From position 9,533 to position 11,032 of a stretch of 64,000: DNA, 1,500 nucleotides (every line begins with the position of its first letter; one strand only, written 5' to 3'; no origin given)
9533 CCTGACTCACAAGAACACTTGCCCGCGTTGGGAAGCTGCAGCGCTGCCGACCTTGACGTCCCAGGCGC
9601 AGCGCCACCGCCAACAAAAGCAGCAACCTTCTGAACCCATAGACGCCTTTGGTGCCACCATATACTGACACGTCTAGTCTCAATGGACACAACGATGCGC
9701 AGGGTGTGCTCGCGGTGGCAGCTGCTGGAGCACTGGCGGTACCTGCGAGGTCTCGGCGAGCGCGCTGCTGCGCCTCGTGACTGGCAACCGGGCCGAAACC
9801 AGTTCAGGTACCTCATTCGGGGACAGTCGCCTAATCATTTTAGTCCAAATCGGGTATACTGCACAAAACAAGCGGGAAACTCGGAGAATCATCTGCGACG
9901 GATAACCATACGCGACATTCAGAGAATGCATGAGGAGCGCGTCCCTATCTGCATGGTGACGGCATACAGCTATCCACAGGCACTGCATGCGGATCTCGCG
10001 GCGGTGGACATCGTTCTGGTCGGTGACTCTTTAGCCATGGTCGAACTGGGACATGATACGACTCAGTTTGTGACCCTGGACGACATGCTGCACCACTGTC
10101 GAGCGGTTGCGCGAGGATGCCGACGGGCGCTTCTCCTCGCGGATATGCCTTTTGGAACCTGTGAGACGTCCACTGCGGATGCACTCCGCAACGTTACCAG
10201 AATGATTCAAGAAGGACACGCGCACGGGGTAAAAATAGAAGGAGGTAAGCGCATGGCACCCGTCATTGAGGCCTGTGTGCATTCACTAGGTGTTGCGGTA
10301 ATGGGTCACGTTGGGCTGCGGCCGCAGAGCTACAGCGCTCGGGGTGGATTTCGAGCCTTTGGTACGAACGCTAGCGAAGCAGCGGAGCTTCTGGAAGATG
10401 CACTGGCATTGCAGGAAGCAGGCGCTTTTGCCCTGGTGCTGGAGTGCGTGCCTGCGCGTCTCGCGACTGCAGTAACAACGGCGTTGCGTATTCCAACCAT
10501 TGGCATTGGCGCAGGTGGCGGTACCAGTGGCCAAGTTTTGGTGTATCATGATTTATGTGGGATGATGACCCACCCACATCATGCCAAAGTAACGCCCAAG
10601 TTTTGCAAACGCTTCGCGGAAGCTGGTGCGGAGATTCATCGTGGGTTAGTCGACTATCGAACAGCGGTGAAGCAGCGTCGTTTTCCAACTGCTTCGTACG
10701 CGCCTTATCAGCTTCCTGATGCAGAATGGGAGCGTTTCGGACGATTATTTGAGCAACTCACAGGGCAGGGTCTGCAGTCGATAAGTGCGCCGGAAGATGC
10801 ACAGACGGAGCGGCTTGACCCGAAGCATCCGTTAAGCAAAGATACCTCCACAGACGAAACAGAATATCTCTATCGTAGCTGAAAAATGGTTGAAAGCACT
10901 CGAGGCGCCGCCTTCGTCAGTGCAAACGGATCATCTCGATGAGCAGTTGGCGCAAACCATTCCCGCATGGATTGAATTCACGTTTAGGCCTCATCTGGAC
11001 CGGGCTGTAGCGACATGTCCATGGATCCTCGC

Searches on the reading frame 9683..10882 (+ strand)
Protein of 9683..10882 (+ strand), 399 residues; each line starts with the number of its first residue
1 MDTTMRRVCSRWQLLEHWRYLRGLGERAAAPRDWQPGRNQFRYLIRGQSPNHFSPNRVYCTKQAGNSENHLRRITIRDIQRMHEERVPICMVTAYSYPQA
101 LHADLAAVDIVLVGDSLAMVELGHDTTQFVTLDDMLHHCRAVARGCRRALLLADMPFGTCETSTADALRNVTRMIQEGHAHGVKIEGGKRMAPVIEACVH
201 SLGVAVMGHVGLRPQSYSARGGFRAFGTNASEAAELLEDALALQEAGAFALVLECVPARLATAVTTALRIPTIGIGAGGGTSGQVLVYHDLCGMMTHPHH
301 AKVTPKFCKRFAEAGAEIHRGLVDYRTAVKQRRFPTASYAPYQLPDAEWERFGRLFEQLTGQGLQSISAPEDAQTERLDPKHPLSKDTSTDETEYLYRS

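Call 60: find_encoding_contigs(protein=window:9683-10882:+, flank=10000, max_places=5)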
Protein window:9683-10882:+ (399 aa): no gene with exactly this product is on record in the collection.
